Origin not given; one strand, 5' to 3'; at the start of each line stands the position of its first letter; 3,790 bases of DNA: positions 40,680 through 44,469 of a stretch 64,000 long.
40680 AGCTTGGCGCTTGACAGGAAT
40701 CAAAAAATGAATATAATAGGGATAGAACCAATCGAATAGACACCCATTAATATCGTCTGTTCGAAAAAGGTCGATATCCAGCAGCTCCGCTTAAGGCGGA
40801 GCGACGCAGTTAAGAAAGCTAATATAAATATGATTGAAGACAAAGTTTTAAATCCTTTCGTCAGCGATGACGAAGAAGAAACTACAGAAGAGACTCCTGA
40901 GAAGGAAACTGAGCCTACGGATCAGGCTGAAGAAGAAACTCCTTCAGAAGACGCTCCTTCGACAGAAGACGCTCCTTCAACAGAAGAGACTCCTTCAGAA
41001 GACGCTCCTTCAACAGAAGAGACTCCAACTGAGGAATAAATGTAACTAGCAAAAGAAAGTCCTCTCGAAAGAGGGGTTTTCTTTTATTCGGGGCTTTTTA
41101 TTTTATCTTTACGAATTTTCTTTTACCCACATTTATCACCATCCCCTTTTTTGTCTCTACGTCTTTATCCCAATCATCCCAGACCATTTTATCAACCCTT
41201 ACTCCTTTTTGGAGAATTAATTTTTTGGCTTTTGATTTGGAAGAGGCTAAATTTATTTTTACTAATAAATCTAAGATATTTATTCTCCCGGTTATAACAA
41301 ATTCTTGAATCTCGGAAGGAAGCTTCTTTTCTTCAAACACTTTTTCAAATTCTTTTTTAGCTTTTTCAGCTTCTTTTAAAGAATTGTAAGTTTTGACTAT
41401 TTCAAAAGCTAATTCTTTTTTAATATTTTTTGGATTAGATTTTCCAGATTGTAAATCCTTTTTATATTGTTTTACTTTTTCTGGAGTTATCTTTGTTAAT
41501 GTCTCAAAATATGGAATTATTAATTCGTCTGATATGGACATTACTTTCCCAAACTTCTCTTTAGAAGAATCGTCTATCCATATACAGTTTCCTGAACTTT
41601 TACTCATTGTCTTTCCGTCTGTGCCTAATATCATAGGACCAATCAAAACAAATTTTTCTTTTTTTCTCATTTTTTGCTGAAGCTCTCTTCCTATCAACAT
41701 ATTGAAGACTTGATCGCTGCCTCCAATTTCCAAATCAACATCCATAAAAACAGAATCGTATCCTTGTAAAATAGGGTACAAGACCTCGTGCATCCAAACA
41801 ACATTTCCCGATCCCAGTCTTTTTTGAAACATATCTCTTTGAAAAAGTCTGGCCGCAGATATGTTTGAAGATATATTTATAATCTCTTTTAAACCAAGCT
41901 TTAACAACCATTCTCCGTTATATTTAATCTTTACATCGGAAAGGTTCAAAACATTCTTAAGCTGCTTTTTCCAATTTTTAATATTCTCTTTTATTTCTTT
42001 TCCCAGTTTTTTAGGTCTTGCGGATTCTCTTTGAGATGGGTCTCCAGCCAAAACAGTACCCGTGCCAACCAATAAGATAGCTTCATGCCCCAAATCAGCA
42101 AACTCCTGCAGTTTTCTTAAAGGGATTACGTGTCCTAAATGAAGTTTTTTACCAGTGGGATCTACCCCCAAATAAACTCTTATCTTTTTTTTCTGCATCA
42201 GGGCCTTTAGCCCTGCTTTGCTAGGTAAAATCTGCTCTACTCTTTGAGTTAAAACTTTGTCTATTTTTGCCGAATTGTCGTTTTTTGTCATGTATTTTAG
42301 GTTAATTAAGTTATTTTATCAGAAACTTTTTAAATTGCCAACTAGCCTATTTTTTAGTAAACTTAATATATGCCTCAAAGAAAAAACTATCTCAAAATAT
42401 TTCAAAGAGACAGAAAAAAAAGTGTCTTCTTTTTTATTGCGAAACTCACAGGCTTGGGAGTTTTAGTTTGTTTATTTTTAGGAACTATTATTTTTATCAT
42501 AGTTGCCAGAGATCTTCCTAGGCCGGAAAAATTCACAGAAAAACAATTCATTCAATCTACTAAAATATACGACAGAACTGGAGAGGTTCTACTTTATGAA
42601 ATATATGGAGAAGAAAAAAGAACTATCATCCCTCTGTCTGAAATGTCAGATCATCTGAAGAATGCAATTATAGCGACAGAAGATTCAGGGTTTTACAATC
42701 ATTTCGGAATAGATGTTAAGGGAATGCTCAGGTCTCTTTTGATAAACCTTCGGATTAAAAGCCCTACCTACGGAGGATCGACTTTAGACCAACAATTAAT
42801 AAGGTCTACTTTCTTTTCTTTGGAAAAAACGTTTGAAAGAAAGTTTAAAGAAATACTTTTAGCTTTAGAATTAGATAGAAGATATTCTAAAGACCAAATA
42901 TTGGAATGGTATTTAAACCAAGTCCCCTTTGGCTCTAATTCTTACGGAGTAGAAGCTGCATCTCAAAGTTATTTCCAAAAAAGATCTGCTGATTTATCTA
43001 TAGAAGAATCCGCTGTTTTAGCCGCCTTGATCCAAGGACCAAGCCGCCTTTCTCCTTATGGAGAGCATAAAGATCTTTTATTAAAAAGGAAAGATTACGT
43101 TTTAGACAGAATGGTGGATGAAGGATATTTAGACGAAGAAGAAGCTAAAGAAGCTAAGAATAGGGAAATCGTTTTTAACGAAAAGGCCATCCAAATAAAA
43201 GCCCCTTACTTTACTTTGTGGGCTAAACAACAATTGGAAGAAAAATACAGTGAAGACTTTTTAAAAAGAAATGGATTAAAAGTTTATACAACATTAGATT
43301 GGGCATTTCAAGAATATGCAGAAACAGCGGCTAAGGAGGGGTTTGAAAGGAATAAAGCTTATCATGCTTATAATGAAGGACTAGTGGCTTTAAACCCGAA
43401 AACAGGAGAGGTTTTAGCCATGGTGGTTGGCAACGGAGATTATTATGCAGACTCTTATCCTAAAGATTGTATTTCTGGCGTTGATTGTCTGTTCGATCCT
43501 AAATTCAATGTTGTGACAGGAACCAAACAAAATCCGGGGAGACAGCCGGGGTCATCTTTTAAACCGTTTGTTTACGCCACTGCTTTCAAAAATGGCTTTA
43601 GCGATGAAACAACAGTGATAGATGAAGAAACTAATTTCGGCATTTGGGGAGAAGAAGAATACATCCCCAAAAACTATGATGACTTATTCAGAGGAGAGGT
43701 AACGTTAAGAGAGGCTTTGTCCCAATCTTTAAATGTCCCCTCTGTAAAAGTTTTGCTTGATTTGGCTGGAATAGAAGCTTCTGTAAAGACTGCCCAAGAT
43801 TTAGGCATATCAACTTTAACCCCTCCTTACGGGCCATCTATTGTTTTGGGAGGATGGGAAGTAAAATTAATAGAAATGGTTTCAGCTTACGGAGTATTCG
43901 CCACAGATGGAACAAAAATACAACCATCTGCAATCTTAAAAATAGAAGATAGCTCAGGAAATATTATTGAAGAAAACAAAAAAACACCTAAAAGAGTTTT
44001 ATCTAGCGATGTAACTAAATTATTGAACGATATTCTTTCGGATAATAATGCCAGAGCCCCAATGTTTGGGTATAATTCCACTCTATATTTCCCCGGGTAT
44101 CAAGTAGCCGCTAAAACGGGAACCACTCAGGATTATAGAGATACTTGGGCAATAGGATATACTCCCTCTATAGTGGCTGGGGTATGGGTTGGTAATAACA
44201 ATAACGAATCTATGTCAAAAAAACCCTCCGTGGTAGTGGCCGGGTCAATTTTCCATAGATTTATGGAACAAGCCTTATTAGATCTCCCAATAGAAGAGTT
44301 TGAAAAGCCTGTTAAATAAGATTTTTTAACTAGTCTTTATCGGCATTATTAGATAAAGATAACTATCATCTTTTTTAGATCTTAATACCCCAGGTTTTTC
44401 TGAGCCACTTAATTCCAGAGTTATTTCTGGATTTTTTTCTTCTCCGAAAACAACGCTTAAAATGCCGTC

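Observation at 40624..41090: GC-rich islet: consensus promoter, 110-nt two-hairpin leader, and a 69-aa hyper-acidic tandem-repeat ORF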

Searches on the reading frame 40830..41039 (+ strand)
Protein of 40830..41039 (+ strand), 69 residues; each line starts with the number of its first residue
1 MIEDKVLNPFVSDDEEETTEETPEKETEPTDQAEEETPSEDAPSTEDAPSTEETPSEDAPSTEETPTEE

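Call 12: find_encoding_contigs(protein=window:40830-41039:+, flank=3000, max_places=10)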
Protein window:40830-41039:+ (69 aa): no gene with exactly this product is on record in the collection.
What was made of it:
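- Tried and rejected: It is not on record (call 12).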

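Call 13: search_protein_families(library=pfam, proteins=[window:40830-41036:+], max_evalue=0.1)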
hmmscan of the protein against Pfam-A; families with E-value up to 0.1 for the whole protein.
window:40830-41036:+ (69 aa): 0 families

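Call 16: find_homologous_proteins(query=window:40830-41036:+, max_evalue=0.01)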
Query window:40830-41036:+: 575 candidates shared short words with the query, none scored E <= 0.01.
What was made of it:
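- Tried and rejected: 575 candidates were scored and none was significant (call 16).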

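Call 35: search_protein_families(library=ncbifam, proteins=[window:40830-41036:+], max_evalue=1)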
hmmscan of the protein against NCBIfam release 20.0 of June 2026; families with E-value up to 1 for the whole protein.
window:40830-41036:+ (69 aa): 0 families

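Call 59: find_homologous_proteins(query=A4, max_evalue=0.01)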
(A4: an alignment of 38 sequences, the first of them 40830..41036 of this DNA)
Query A4 (38 sequences) (69 aa, profile of the alignment): 43 proteins with E <= 0.01 among 8000 candidates.
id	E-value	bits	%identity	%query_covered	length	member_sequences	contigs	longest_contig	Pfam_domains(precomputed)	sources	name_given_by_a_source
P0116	3.6e-10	58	79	28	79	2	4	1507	-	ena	-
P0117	4.1e-10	57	49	62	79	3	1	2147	-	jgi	-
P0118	7.3e-10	57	79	20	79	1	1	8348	-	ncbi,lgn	-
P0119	2.4e-9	55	79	20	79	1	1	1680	-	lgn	-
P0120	1.9e-8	52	80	14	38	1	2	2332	-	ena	-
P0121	3.4e-8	51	50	26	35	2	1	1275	-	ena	-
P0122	5.5e-8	51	43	84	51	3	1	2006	-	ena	-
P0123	1.1e-7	50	70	14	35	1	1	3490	-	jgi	-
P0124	1.4e-7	49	70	14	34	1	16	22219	-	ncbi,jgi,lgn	-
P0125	1.9e-7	49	80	14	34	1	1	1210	-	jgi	-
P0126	3.0e-7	48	43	67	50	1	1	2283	-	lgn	-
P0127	5.6e-7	47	89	26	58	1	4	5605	-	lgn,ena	-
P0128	1.0e-6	47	-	-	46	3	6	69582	-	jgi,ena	-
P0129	2.1e-6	46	-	-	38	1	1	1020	-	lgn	-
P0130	4.3e-6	45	93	20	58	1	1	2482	-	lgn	-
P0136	1.4e-5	43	54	19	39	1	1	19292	-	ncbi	-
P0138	2.9e-5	42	50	49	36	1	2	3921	-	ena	-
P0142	7.1e-5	41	54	35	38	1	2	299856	-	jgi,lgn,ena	-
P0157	7.3e-3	34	71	33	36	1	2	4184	-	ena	-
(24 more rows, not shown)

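Call 61: find_encoding_contigs(protein=P0142, flank=3500, max_places=3)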
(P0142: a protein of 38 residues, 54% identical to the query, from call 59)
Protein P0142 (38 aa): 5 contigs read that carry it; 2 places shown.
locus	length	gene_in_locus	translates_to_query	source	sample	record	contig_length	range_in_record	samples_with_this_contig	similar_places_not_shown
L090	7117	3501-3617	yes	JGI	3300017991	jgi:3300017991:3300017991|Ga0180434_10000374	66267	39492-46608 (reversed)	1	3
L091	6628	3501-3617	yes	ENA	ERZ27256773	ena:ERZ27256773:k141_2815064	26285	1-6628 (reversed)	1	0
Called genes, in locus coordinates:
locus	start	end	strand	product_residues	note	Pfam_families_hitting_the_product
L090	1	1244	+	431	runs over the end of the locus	PF00437:T2SSE, PF25199:nSTAND_NTPase5 (faint)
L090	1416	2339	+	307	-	PF12836:HHH_3, PF00932:LTD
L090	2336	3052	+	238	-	PF20772:TACO1_YebC_N, PF01709:Transcrip_reg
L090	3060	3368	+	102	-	-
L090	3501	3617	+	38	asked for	-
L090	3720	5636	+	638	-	PF00912:Transgly, PF00905:Transpeptidase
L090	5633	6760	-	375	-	PF00712:DNA_pol3_beta, PF02767:DNA_pol3_beta_2, PF02768:DNA_pol3_beta_3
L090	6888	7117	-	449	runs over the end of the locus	PF11638:DnaA_N, PF00308:Bac_DnaA, PF01695:IstB_IS21, PF00004:AAA (weak), PF13401:AAA_22 (faint), PF08299:Bac_DnaA_C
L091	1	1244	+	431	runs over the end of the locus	PF00437:T2SSE, PF25199:nSTAND_NTPase5 (faint)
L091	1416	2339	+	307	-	PF12836:HHH_3, PF00932:LTD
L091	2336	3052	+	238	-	PF20772:TACO1_YebC_N, PF01709:Transcrip_reg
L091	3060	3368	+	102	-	-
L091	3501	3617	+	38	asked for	-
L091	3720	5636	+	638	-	PF00912:Transgly, PF00905:Transpeptidase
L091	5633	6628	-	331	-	?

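Call 62: find_encoding_contigs(protein=P0128, flank=3500, max_places=3)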
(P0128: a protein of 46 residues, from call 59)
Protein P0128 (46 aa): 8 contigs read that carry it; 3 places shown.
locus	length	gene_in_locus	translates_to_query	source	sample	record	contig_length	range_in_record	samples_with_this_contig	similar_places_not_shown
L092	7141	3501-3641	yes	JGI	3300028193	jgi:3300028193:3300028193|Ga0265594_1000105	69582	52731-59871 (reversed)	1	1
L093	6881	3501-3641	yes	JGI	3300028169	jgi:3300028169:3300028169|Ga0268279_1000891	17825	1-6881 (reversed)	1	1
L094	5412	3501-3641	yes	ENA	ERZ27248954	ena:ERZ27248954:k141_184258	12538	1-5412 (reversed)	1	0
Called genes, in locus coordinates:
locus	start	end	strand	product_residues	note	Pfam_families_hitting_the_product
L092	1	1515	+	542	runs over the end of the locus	PF00239:Resolvase, PF13408:Zn_ribbon_recom (faint), PF07508:Recombinase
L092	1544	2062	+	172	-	PF00932:LTD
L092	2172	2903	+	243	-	PF20772:TACO1_YebC_N, PF01709:Transcrip_reg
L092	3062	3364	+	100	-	-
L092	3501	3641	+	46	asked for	-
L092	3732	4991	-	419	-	PF00579:tRNA-synt_1b, PF22421:SYY_C-terminal (weak)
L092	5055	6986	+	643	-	PF00912:Transgly, PF00905:Transpeptidase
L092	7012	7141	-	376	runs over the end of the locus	PF00712:DNA_pol3_beta, PF02767:DNA_pol3_beta_2, PF02768:DNA_pol3_beta_3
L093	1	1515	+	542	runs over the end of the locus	PF00239:Resolvase, PF13408:Zn_ribbon_recom (faint), PF07508:Recombinase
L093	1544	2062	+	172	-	PF00932:LTD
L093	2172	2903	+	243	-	PF20772:TACO1_YebC_N, PF01709:Transcrip_reg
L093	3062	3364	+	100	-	-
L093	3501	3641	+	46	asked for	-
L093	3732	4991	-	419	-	PF00579:tRNA-synt_1b, PF22421:SYY_C-terminal (weak)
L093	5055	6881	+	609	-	?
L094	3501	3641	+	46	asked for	-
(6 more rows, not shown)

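Call 63: find_encoding_contigs(protein=P0136, flank=3500, max_places=3)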
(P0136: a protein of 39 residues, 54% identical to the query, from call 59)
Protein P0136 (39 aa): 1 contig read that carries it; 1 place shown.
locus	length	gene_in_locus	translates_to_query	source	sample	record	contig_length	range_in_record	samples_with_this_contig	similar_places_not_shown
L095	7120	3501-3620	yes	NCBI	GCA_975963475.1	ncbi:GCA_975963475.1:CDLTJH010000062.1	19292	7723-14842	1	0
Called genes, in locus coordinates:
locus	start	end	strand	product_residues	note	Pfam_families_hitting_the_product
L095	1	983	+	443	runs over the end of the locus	PF00437:T2SSE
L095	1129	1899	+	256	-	PF00932:LTD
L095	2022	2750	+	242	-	PF20772:TACO1_YebC_N, PF01709:Transcrip_reg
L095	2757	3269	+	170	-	PF02075:RuvC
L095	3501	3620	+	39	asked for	-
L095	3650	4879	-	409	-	PF00579:tRNA-synt_1b, PF22421:SYY_C-terminal, PF01479:S4 (weak)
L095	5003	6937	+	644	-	PF00912:Transgly, PF00905:Transpeptidase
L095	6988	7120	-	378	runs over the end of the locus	PF00712:DNA_pol3_beta, PF02767:DNA_pol3_beta_2, PF02768:DNA_pol3_beta_3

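Call 74: predict_structure(alignment_id=A5)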
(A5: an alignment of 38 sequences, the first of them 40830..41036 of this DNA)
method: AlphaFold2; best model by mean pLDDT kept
length: 69 residues; sequences in the alignment: 38
mean_pLDDT: 62.8   pTM: 0.14
mean pLDDT of the five models: 62.8, 61.8, 58.7, 57.9, 57.2
residues with pLDDT >= 90: 0; 70-90: 4; 50-70: 65; < 50: 0
segments of 3 or more residues with pLDDT < 50: none
pLDDT, mean of each block of 10 residues (from residue 1): 63 59 57 61 64 66 69
secondary structure: DSSP gave nothing for this model
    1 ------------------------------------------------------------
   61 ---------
elements in order:
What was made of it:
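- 40830..41039 (+): Micro-protein gene, 69 aa, net charge about -26. Codons 1-14 (40830-40871) encode the conserved N-terminal motif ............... The rest is a polyanionic disordered tail. AlphaFold gives no secondary structure, with pLDDT 63 and pTM 0.14 (call 74).
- On DNA-mimic proteins: The model is disordered (call 74), so no charge geometry can be compared.
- Disorder: call 74.
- Tried and rejected: No fold was predicted (call 74), so no fold search was run on it.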

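Call 75: search_protein_representatives(alignment_id=A5)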
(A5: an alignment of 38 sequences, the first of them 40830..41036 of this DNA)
Query: 38 sequences, 52 profile positions. Proteins with E-value up to 0.001 (for the whole library): 77; up to 1e-10: 1; up to 1e-30: 0. The best 77 are listed.
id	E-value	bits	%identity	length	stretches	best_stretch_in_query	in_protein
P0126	3.7e-11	59.4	-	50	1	1-50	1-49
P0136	7.0e-09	52.1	-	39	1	1-39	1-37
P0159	9.6e-09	51.6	-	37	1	1-38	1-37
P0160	1.4e-08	51.1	-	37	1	1-37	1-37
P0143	1.8e-08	50.8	-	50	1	1-46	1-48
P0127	2.4e-08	50.4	-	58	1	1-52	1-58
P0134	3.4e-08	49.9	-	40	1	1-40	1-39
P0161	5.9e-08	49.1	-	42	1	1-42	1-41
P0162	6.4e-08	49.0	-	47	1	1-31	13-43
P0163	6.5e-08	49.0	-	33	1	1-29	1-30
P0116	2.2e-07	47.3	-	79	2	1-38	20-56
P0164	3.6e-07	46.6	-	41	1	1-42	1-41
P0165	4.7e-07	46.2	-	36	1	1-38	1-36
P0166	5.6e-07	46.0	-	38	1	1-39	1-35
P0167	7.8e-07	45.5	-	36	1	1-36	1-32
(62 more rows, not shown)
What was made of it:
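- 40830..41039 (+): 43 database proteins were found with the profile (call 59), and 77 cluster representatives at 50% identity, all 29-79 aa (call 75).
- Tried and rejected: All 77 hits are stand-alone proteins of 29-79 aa (call 75).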

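Call 81: find_encoding_contigs(protein=P0124, flank=2500, max_places=2)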
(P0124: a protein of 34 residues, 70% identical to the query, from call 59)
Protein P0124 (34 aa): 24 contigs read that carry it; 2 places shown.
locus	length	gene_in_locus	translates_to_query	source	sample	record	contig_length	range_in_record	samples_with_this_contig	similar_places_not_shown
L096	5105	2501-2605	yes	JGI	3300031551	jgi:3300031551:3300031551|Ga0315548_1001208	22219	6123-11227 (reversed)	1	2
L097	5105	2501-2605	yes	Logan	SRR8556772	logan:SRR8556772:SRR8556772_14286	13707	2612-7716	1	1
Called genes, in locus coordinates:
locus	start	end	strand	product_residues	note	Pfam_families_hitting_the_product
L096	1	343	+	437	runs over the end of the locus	PF00437:T2SSE, PF25199:nSTAND_NTPase5 (faint)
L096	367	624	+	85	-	PF01541:GIY-YIG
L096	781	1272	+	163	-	PF12836:HHH_3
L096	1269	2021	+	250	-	PF20772:TACO1_YebC_N, PF01709:Transcrip_reg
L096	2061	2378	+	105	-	-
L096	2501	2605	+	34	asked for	-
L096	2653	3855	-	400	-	PF00579:tRNA-synt_1b, PF22421:SYY_C-terminal (weak)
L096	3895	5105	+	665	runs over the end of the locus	PF00912:Transgly, PF00905:Transpeptidase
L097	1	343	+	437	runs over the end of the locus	PF00437:T2SSE, PF25199:nSTAND_NTPase5 (faint)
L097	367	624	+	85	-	PF01541:GIY-YIG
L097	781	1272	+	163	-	PF12836:HHH_3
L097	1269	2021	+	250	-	PF20772:TACO1_YebC_N, PF01709:Transcrip_reg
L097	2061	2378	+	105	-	-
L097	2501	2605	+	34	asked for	-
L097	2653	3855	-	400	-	PF00579:tRNA-synt_1b, PF22421:SYY_C-terminal (weak)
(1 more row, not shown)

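Call 82: find_encoding_contigs(protein=P0157, flank=2500, max_places=2)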
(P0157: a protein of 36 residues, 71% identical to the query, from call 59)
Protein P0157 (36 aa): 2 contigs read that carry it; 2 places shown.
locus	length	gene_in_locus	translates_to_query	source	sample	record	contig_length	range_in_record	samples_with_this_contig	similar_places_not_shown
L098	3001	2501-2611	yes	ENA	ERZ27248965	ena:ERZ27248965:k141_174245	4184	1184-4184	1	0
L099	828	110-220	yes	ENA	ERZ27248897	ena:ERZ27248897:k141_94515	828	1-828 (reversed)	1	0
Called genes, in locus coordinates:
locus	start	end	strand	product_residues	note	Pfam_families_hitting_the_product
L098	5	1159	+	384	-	PF12836:HHH_3, PF00932:LTD, PF12836:HHH_3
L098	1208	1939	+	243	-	PF20772:TACO1_YebC_N, PF01709:Transcrip_reg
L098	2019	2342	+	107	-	-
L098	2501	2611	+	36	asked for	-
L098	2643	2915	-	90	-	PF22421:SYY_C-terminal, PF01479:S4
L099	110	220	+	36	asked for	-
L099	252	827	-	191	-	?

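Call 83: find_encoding_contigs(protein=P0138, flank=2500, max_places=2)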
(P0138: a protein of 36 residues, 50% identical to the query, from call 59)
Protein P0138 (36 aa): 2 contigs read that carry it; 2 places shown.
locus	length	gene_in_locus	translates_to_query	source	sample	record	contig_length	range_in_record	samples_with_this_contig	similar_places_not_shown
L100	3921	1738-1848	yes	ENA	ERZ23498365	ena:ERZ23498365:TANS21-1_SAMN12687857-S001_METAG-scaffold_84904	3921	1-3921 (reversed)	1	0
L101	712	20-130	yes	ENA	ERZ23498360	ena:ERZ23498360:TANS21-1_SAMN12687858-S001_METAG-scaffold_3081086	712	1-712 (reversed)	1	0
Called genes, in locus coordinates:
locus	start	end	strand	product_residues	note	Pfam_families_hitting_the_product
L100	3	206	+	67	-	?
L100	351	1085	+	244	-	PF20772:TACO1_YebC_N, PF01709:Transcrip_reg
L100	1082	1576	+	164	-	PF02075:RuvC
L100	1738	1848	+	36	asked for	-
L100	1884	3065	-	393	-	PF00579:tRNA-synt_1b, PF22421:SYY_C-terminal, PF01479:S4 (faint)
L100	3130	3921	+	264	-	?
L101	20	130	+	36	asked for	-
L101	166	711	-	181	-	?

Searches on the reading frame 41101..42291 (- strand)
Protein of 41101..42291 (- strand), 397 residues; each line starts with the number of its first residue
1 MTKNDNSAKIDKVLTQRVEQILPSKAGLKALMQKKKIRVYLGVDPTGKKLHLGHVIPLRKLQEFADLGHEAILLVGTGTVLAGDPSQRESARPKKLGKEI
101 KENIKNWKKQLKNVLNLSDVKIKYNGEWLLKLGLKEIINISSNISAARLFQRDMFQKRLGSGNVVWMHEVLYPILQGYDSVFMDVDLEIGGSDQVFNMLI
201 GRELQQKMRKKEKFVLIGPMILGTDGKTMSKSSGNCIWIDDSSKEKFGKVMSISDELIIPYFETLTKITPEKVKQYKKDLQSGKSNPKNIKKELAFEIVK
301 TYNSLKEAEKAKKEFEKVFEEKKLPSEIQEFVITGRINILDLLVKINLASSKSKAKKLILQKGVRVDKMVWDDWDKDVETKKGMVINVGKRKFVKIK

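Call 13: search_protein_families(library=pfam, proteins=[window:41101-42291:-], max_evalue=0.1)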
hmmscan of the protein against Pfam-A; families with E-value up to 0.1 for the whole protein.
window:41101-42291:- (397 aa): 4 families
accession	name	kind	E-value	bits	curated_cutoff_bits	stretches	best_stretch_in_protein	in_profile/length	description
PF00579.31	tRNA-synt_1b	-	4e-65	220.5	21.1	1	33-320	2-292/292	tRNA synthetases class I (W and Y)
PF01479.30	S4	-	2.4e-05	24.4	22.8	1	341-368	5-32/48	S4 domain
PF22421.1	SYY_C-terminal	-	4.2e-05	23.8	27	1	330-394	11-81/83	Tyrosine--tRNA ligase SYY-like C-terminal domain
PF25792.1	BREX_BrxC_helical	-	0.023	15.4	27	1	92-151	21-79/123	BREX ATP-binding protein BrxC alpha helical domain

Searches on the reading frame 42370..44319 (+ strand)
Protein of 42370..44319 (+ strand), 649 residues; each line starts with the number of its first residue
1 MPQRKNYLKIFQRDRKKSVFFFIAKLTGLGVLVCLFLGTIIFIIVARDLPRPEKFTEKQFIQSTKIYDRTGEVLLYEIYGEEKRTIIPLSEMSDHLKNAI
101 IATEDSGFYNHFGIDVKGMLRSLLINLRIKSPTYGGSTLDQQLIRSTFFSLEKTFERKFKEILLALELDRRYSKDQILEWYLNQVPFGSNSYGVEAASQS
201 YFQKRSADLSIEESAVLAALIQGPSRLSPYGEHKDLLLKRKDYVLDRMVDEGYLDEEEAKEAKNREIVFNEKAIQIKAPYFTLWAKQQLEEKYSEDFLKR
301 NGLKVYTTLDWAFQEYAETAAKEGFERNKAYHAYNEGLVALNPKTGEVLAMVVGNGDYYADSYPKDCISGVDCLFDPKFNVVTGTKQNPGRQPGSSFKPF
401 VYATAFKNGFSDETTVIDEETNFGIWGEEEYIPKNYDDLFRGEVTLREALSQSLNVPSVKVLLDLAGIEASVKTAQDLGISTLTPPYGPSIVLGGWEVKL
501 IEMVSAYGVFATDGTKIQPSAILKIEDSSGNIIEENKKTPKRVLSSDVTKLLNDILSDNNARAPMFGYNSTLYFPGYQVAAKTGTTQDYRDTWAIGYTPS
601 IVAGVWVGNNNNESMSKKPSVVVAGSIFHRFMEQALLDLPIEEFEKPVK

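Call 70: search_protein_families(library=pfam, proteins=[window:42370-44319:+], max_evalue=0.00001)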
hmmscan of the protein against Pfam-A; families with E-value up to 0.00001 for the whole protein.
window:42370-44319:+ (649 aa): 2 families
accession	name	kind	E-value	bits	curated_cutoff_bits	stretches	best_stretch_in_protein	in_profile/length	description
PF00912.28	Transgly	-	4e-59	199.4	27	1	75-248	5-177/178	Transglycosylase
PF00905.27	Transpeptidase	-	9e-28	97.8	22.1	1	338-632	3-298/299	Penicillin binding protein transpeptidase domain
